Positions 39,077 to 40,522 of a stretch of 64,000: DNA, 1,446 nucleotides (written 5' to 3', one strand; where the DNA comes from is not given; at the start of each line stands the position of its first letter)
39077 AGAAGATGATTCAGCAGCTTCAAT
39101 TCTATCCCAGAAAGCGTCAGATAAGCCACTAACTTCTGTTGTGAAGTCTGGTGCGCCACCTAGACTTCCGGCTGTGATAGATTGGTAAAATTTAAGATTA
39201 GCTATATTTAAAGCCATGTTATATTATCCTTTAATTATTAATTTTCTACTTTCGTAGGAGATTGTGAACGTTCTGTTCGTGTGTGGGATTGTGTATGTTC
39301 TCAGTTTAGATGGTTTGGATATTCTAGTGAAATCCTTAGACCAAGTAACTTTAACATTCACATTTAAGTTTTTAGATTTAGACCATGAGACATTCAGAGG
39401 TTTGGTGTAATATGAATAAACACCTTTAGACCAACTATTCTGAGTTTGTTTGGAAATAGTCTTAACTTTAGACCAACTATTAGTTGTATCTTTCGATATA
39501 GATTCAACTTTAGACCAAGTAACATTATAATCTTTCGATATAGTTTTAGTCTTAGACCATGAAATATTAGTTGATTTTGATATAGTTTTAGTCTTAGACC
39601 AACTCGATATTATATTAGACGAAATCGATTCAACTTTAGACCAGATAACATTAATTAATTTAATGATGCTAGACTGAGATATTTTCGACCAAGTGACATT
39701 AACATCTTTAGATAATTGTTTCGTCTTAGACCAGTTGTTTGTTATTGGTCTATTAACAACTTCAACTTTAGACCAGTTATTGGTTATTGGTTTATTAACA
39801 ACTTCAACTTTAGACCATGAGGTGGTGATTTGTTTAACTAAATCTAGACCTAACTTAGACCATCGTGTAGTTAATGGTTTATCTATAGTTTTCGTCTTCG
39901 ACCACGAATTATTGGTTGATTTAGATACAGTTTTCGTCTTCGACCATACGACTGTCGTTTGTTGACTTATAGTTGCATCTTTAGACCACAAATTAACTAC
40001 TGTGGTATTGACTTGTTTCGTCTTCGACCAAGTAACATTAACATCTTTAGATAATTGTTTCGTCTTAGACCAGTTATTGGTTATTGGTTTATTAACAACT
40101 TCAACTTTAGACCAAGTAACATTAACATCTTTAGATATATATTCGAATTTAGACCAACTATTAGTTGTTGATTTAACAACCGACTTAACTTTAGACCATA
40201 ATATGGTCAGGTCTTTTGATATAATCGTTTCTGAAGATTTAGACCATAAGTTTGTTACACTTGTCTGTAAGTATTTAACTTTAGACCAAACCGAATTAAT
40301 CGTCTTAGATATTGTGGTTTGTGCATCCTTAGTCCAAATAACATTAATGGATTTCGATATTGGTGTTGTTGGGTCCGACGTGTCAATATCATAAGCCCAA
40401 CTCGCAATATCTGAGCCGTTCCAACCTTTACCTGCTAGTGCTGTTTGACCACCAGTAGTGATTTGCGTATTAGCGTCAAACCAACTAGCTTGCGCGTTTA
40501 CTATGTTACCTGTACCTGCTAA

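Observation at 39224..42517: Fibre gene whose C-terminal third is about 25 tandem 14-residue repeats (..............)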

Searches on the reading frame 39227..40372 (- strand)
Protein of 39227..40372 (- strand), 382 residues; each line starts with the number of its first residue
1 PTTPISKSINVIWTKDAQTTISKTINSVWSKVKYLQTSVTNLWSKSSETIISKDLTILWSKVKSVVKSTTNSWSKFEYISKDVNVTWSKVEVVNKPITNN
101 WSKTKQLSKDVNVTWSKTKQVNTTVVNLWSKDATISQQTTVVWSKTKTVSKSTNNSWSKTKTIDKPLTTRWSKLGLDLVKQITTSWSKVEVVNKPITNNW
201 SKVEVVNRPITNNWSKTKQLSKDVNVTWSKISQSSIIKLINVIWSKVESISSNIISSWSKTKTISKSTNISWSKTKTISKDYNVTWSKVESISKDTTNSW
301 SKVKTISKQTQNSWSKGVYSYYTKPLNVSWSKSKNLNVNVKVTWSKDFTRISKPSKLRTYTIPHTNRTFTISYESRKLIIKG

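Call 25: search_protein_representatives(protein=window:39227-40372:-)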
Query: 382 residues. Proteins with E-value up to 0.001 (for the whole library): 188; up to 1e-10: 37; up to 1e-30: 2. The best 150 are listed.
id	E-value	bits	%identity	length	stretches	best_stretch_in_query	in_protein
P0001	4.0e-221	749.8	100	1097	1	1-382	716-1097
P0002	6.1e-209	709.8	95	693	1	1-382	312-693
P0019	3.1e-30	121.9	36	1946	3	51-234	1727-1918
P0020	7.0e-27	110.9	23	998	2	61-316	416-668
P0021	1.2e-26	110.2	19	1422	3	60-314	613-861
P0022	4.8e-22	95.0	27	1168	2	21-321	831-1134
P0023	5.4e-21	91.5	25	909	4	51-233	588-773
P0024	1.4e-20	90.2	35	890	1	14-277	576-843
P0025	2.2e-20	89.6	23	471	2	20-232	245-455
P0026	1.6e-18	83.4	24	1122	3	58-300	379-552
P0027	4.8e-18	81.8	28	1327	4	57-244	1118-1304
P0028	1.3e-17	80.4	26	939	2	50-233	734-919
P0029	1.6e-16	76.8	23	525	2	130-315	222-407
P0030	4.5e-15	72.1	36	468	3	212-315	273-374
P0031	2.2e-14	69.8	25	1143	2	48-330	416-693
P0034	7.2e-13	64.8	22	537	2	23-188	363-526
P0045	1.7e-11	60.3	21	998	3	51-381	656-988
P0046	2.2e-11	59.9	24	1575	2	1-258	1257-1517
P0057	2.3e-10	56.6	24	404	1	47-233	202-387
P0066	1.7e-09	53.7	17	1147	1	32-302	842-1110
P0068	2.1e-09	53.4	25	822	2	41-301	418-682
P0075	1.4e-08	50.7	18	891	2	31-321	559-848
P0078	2.6e-08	49.8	18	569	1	49-316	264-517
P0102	4.7e-07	45.7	24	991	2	55-314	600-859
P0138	2.6e-05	39.9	17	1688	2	45-314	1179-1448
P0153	6.2e-05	38.7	17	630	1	49-345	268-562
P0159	8.4e-05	38.3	20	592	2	107-301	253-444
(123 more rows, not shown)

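Call 27: search_protein_families(library=pfam, proteins=[P0019, P0022, P0024, P0025, P0027, P0030], max_evalue=0.01)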
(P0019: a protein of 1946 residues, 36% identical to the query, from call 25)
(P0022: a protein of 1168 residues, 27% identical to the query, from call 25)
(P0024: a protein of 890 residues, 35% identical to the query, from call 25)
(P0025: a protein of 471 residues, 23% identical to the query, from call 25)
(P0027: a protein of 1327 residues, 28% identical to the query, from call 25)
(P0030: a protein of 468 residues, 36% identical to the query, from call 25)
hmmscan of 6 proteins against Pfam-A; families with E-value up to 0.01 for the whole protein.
P0019 (1946 aa): 0 families

P0022 (1168 aa): 2 families
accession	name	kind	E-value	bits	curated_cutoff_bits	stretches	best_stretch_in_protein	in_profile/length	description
PF13205.12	Big_5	-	8.3e-24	84.8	23.6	1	221-324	1-104/105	Bacterial Ig-like domain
PF23361.1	BBS7_pf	-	0.0081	16.7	28.2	0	645-684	44-83/103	BBS7 platform domain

P0024 (890 aa): 0 families

P0025 (471 aa): 1 family
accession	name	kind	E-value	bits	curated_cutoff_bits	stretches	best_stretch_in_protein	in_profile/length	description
PF18595.6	Nuf2_DHR10-like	-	0.00037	21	28.4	0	219-252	18-51/117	Nuf2, DHR10-like domain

P0027 (1327 aa): 2 families
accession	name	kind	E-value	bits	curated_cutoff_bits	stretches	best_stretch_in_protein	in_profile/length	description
PF06691.16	DUF1189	-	0.0036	17.3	28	0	423-482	80-132/244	Protein of unknown function (DUF1189)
PF10282.15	Lactonase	-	0.0081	15.8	21.7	0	379-437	155-218/344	Lactonase, 7-bladed beta-propeller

P0030 (468 aa): 0 families

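Call 29: search_solved_structures(query=window:39227-40372:-, max_evalue=1, show_alignments=2)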
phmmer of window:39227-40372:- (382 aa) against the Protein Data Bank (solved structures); distinct sequences matched with E-value up to 1: 1.
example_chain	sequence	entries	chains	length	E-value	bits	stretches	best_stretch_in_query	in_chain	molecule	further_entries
8cd1_v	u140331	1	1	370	0.48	12.7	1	261-337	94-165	PHIKZ014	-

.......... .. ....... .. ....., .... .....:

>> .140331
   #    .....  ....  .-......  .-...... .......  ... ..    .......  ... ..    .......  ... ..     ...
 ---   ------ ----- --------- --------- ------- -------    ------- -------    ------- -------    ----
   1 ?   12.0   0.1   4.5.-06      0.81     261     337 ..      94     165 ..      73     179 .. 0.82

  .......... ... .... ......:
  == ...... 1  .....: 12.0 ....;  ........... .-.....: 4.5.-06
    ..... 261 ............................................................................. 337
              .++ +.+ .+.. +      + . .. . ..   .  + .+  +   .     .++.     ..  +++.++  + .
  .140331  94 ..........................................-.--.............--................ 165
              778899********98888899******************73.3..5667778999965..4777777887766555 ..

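Call 39: list_cluster_members(proteins=[P0019, P0022, P0024, P0025, P0023, P0030, P0028, P0034, P0057, P0005])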
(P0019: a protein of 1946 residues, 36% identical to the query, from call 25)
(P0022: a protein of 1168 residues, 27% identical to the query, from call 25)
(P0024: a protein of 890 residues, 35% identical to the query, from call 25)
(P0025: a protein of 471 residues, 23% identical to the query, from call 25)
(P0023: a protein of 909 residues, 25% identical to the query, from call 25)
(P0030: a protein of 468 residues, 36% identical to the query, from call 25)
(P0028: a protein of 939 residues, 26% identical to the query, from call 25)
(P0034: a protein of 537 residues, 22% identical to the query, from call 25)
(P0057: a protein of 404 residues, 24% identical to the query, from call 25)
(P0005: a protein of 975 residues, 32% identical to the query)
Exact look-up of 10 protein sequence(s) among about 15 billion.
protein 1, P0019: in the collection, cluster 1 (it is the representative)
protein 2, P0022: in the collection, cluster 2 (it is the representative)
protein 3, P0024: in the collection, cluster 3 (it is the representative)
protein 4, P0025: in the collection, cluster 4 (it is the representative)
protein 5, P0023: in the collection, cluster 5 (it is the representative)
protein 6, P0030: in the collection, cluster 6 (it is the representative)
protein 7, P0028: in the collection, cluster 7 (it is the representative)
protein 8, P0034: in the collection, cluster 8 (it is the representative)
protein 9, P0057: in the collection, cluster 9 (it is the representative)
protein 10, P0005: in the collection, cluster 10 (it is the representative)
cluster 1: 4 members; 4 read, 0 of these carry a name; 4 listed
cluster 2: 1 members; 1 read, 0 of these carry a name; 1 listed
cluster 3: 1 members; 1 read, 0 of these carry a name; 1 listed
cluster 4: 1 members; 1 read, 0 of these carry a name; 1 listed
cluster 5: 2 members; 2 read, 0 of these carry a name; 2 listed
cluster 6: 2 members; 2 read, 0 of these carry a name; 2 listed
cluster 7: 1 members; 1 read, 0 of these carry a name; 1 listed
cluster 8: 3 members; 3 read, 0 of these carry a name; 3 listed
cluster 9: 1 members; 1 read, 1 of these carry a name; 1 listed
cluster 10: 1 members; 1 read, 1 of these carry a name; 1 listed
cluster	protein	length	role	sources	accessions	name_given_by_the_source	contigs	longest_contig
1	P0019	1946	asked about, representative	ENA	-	-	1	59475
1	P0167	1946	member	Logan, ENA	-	-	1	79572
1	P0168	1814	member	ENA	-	-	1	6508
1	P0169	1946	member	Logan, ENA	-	-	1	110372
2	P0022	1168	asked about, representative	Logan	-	-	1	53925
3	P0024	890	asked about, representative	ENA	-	-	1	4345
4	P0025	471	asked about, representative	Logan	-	-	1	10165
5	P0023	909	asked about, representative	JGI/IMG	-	-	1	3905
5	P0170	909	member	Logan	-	-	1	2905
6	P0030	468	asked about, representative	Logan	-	-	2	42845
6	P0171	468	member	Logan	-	-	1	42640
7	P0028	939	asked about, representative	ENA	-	-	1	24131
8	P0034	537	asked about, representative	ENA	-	-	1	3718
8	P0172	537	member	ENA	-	-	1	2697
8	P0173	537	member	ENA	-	-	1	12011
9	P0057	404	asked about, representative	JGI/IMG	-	hypothetical protein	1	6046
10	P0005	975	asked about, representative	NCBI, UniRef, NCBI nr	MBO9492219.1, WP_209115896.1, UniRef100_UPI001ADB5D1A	hypothetical protein J7384_17795 [Endozoicomonas sp. G2_1] | hypothetical protein n=1 Tax=Endozoicomonas sp. G2_1 TaxID=2821091 RepID=UPI001ADB5D1A | hypothetical protein [Endozoicomonas sp. G2_1]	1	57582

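Call 41: search_dna_similar(query=P0030, collection=phages, mode=protein, max_rows=25, max_evalue=0.001)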
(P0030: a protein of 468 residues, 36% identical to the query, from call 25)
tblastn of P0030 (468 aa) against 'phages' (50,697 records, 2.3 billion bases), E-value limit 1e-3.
Records with a match: 18; places in all: 37; records where one place covers at least 80% of the query: 0.
Best place of each record, by identity: <60% 18.
By first word of the organism name: Vibrio 17; Gordonia 1.
By host as written in the record: - 16; Vibrio crassostreae 1; Gordonia rubripertincta 1.
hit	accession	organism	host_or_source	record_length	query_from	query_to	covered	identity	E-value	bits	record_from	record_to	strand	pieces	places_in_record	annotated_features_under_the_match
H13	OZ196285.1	Vibrio phage F86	Seawater and oysters mix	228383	235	442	44%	24.3%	5e-12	74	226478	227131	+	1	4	tail sheath stabilizer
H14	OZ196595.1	Vibrio phage K571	Seawater and oysters mix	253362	237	428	41%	19.5%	6e-6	55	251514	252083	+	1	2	tail sheath stabilizer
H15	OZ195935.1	Vibrio phage D484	Seawater and oysters mix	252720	237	428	41%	19.5%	7e-6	55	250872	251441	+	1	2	tail sheath stabilizer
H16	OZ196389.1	Vibrio phage D490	Seawater and oysters mix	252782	237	428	41%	19.5%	7e-6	55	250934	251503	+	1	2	tail sheath stabilizer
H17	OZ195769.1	Vibrio phage D482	Seawater and oysters mix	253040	237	428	41%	19.5%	7e-6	55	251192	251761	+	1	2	tail sheath stabilizer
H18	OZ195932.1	Vibrio phage D481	Seawater and oysters mix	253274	237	428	41%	19.5%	7e-6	55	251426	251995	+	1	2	tail sheath stabilizer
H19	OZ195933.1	Vibrio phage D486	Seawater and oysters mix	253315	237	428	41%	19.5%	7e-6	55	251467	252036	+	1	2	tail sheath stabilizer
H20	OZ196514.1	Vibrio phage K575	Seawater and oysters mix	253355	237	428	41%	19.5%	7e-6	55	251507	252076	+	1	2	tail sheath stabilizer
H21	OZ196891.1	Vibrio phage 6E35-1b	Seawater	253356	237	428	41%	19.5%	7e-6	55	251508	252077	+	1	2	tail sheath stabilizer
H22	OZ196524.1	Vibrio phage K491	Seawater and oysters mix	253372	237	428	41%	19.5%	7e-6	55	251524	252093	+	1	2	tail sheath stabilizer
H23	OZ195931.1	Vibrio phage D491s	Seawater and oysters mix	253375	237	428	41%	19.5%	7e-6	55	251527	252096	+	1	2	tail sheath stabilizer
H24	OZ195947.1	Vibrio phage D525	Seawater and oysters mix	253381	237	428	41%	19.5%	7e-6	55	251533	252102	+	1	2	tail sheath stabilizer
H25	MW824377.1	Vibrio phage 6E35.1a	Vibrio crassostreae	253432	237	428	41%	19.5%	7e-6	55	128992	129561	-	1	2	tail sheath stabilizer and completion protein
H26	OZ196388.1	Vibrio phage D485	Seawater and oysters mix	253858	237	428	41%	19.5%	7e-6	55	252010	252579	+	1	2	tail sheath stabilizer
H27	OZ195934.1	Vibrio phage D483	Seawater and oysters mix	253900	237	428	41%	19.5%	7e-6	55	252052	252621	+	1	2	tail sheath stabilizer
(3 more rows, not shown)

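Call 42: search_dna_similar(query=window:39227-40372:-, collection=phages, mode=protein, max_rows=25, max_evalue=1)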
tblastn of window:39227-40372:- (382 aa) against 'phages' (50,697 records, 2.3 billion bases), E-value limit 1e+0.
No match.

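Call 43: get_annotated_region(hit=H13, flank=4000)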
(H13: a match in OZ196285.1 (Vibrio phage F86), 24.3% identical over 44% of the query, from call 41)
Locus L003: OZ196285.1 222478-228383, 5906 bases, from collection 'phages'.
description: Vibrio phage F86 genome assembly, chromosome: VPF86_1.
organism: Vibrio phage F86 (NCBI taxid 3105356)
taxonomy: Viruses
host: -; source: Seawater and oysters mix; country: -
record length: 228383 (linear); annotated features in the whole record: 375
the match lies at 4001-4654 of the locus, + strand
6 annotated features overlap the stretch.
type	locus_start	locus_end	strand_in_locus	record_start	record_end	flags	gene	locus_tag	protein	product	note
CDS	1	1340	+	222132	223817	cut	-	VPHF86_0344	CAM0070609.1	fibritin neck whisker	-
CDS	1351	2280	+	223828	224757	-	-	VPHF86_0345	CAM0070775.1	head-tail adaptor Ad2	-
CDS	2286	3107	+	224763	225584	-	-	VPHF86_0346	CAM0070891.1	head closure Hc2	-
CDS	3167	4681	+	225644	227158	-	-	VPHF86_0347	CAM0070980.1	tail sheath stabilizer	-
CDS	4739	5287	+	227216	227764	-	-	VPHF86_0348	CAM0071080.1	hypothetical protein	-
CDS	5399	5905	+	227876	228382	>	-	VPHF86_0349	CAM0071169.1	terminase small subunit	-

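Call 50: find_encoding_contigs(protein=P0019, flank=8000, max_places=2)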
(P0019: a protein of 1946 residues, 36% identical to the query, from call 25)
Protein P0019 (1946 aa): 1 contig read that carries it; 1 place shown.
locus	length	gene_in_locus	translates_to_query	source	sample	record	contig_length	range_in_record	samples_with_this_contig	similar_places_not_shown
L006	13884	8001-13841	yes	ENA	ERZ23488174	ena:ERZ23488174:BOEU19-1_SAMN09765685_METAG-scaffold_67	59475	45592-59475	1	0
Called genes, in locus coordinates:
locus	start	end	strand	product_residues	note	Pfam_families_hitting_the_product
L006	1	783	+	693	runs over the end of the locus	-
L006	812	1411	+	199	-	-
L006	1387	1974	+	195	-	-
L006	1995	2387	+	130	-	PF22262:DUF6950 (weak)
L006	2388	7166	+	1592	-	-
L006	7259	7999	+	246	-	-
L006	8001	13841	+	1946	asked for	-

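Call 64: find_encoding_contigs(protein=P0030, flank=10000, max_places=1)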
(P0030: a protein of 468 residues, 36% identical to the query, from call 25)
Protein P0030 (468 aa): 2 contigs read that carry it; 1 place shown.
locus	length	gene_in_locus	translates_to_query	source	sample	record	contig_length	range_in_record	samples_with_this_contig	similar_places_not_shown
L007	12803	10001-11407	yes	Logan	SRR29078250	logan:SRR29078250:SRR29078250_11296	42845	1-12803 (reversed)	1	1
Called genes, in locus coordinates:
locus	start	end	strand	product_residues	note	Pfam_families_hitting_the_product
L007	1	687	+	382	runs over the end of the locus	-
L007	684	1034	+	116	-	-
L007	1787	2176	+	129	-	-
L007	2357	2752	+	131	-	-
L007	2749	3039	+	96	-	-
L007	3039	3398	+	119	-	-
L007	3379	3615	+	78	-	-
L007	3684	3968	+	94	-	-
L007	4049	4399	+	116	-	-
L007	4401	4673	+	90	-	-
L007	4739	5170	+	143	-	-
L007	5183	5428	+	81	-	-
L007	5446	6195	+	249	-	PF11753:DUF3310 (weak)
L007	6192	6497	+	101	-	PF16786:RecA_dep_nuc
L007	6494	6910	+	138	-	PF08774:VRR_NUC (weak)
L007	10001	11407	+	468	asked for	-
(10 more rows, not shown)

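Call 65: find_encoding_contigs(protein=P0022, flank=10000, max_places=1)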
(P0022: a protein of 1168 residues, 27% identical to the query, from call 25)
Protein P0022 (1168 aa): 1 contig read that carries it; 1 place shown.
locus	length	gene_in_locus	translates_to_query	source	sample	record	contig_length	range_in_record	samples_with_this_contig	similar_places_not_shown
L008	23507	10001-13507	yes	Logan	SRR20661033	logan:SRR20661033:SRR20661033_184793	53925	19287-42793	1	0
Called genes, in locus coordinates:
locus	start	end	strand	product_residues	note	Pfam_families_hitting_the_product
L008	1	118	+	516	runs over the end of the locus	-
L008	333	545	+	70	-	-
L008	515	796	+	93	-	-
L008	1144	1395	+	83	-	-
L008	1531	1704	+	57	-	-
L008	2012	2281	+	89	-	-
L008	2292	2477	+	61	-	-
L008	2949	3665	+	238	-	PF01555:N6_N4_Mtase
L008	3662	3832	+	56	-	-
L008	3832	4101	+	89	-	-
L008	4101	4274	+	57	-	-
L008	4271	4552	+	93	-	-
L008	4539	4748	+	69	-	-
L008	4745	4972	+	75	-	-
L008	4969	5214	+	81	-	-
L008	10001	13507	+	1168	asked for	PF13205:Big_5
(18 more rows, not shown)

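Call 66: search_protein_families(library=phrogs, proteins=[P0030, P0025, P0022, P0024, P0019, P0045, P0075, L003:3167-4681:+], max_evalue=0.00001)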
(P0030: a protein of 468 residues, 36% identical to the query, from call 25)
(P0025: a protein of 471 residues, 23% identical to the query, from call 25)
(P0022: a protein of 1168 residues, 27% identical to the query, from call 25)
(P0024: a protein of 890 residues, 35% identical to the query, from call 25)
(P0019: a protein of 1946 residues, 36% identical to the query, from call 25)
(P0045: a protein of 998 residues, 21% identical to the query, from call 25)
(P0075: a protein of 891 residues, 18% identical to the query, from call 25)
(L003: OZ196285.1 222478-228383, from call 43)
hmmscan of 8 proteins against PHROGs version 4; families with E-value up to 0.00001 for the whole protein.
P0030 (468 aa): 1 family
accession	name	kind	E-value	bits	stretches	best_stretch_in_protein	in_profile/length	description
phrog_6079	-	tail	2.5e-11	43.9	1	219-378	40-193/605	tail protein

P0025 (471 aa): 0 families

P0022 (1168 aa): 2 families
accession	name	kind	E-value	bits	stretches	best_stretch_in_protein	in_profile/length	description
phrog_6079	-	tail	8.8e-27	94.9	3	711-850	35-179/605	tail protein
phrog_15875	-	unknown function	3.3e-10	39.9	1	215-339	150-273/548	-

P0024 (890 aa): 0 families

P0019 (1946 aa): 1 family
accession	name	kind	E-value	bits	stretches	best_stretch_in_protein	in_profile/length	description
phrog_6079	-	tail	7.7e-11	42.3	0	1587-1760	46-213/605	tail protein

P0045 (998 aa): 1 family
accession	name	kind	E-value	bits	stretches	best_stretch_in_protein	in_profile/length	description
phrog_6079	-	tail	1.5e-26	94.2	2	821-981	80-230/605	tail protein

P0075 (891 aa): 3 families
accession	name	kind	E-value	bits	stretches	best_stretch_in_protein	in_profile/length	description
phrog_6079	-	tail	1.5e-24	87.5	3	554-642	79-168/605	tail protein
phrog_10356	-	head and packaging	5.5e-20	72.1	1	264-472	385-622/852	virion structural protein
phrog_11772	-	unknown function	7.6e-08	33.2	0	260-349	27-119/246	-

L003:3167-4681:+ (504 aa): 4 families
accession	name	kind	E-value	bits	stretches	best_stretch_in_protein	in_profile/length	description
phrog_227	-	tail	1.2e-77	262.1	1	1-217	18-231/278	tail sheath stabilizer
phrog_6079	-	tail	5.4e-13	49.4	1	198-335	18-170/605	tail protein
phrog_22065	-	tail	2.9e-10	40.7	1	10-189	29-204/456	tail sheath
phrog_11196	-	tail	1.6e-08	35.1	1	12-132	34-159/441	tail sheath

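Call 67: search_protein_families(library=ncbifam, proteins=[P0030, P0025, P0022, P0045], max_evalue=0.01)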
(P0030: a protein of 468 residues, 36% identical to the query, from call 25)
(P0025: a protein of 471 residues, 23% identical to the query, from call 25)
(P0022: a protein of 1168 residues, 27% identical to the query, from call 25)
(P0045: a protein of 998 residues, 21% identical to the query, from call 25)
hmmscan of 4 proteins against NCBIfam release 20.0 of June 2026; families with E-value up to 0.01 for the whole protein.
P0030 (468 aa): 0 families

P0025 (471 aa): 0 families

P0022 (1168 aa): 0 families

P0045 (998 aa): 0 families

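Call 68: search_dna_similar(query=P0045, collection=phages, mode=protein, max_rows=25, max_evalue=0.001)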
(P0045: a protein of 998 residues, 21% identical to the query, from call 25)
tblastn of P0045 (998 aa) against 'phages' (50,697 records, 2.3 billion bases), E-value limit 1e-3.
Records with a match: 38; places in all: 63; records where one place covers at least 80% of the query: 0.
Best place of each record, by identity: <60% 38.
By first word of the organism name: Vibrio 34; Aeromonas 4.
By host as written in the record: - 21; Vibrio parahaemolyticus 5; Vibrio sp. 3; Aeromonas veronii A10 1; Vibrio parahaemolyticus G299 1; Vibrio parahaemolyticus VP.1593 1; Vibrio parahaemolyticus VP.10806 1; Vibrio natiegens 1; and 4 more.
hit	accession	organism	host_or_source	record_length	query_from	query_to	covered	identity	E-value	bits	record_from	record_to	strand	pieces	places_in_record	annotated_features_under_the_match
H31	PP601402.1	Aeromonas phage AVP3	Aeromonas veronii A10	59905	477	891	42%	24.7%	1e-14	156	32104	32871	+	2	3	putative tail protein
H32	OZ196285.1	Vibrio phage F86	Seawater and oysters mix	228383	480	901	42%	23.2%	6e-13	149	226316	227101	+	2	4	tail sheath stabilizer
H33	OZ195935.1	Vibrio phage D484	Seawater and oysters mix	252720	532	954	42%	22.2%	3e-6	160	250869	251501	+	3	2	tail sheath stabilizer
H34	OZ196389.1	Vibrio phage D490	Seawater and oysters mix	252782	532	954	42%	22.2%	3e-6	160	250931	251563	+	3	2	tail sheath stabilizer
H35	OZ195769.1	Vibrio phage D482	Seawater and oysters mix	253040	532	954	42%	22.2%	3e-6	160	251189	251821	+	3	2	tail sheath stabilizer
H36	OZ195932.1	Vibrio phage D481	Seawater and oysters mix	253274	532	954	42%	22.2%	3e-6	160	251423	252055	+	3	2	tail sheath stabilizer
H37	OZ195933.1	Vibrio phage D486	Seawater and oysters mix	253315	532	954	42%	22.2%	3e-6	160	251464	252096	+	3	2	tail sheath stabilizer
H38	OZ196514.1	Vibrio phage K575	Seawater and oysters mix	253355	532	954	42%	22.2%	3e-6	160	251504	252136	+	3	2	tail sheath stabilizer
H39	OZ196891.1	Vibrio phage 6E35-1b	Seawater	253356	532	954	42%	22.2%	3e-6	160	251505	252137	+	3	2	tail sheath stabilizer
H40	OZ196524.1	Vibrio phage K491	Seawater and oysters mix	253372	532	954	42%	22.2%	3e-6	160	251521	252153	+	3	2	tail sheath stabilizer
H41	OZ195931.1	Vibrio phage D491s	Seawater and oysters mix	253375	532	954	42%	22.2%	3e-6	160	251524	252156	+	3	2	tail sheath stabilizer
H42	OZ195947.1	Vibrio phage D525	Seawater and oysters mix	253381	532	954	42%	22.2%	3e-6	160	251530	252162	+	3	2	tail sheath stabilizer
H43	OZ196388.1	Vibrio phage D485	Seawater and oysters mix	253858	532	954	42%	22.2%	3e-6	160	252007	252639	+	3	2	tail sheath stabilizer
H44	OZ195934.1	Vibrio phage D483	Seawater and oysters mix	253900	532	954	42%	22.2%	3e-6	160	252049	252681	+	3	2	tail sheath stabilizer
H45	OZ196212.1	Vibrio phage D527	Seawater and oysters mix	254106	532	954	42%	22.2%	3e-6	160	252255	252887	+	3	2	tail sheath stabilizer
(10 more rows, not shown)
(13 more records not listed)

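Call 69: get_annotated_region(hit=H31, flank=7000)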
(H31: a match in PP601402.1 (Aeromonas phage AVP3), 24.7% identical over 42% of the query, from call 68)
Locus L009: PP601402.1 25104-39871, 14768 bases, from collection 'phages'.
description: Aeromonas phage AVP3, complete genome.
organism: Aeromonas phage AVP3 (NCBI taxid 3141445)
taxonomy: Viruses; Duplodnaviria; Heunggongvirae; Uroviricota; Caudoviricetes; Casjensviridae
host: Aeromonas veronii A10; source: dairy farm sewage; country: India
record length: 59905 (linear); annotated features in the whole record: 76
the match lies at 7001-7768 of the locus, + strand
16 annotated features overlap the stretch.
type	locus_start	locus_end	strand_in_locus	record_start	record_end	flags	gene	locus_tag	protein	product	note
CDS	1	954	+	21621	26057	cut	-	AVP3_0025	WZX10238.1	putative tail tape-measure protein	-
CDS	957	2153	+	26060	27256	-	-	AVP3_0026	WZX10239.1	hypothetical protein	-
CDS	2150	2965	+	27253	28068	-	-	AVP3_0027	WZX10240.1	hypothetical protein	-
CDS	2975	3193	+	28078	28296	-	-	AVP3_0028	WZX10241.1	hypothetical protein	-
CDS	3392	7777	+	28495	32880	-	-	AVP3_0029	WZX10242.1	putative tail protein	-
CDS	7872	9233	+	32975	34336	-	-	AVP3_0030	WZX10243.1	hypothetical protein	-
CDS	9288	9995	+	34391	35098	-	-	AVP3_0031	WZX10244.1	hypothetical protein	putative endolysin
CDS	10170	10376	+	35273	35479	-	-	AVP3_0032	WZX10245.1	hypothetical protein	-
CDS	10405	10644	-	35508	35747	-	-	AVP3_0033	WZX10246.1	hypothetical protein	-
CDS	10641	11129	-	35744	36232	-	-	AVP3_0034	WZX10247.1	hypothetical protein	-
CDS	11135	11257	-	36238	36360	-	-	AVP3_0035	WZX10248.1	hypothetical protein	-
CDS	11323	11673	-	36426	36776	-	-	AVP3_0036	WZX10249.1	hypothetical protein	-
CDS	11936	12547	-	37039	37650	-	-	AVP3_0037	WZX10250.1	hypothetical protein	-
CDS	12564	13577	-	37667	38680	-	-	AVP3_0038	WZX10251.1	putative acid phosphatase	-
CDS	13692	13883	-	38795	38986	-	-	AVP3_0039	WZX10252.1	hypothetical protein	-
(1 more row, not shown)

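Call 78: find_related_loci(query=window:39227-40372:-, collection=viral_contigs, flank=4000)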
Query window:39227-40372:- (382 aa) in viral_contigs; peptide patterns used: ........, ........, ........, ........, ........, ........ (x = any residue, [..] = any of these).
4 stretches matched a pattern, but none encodes a relative of the query by tblastn (E <= 1e-3).
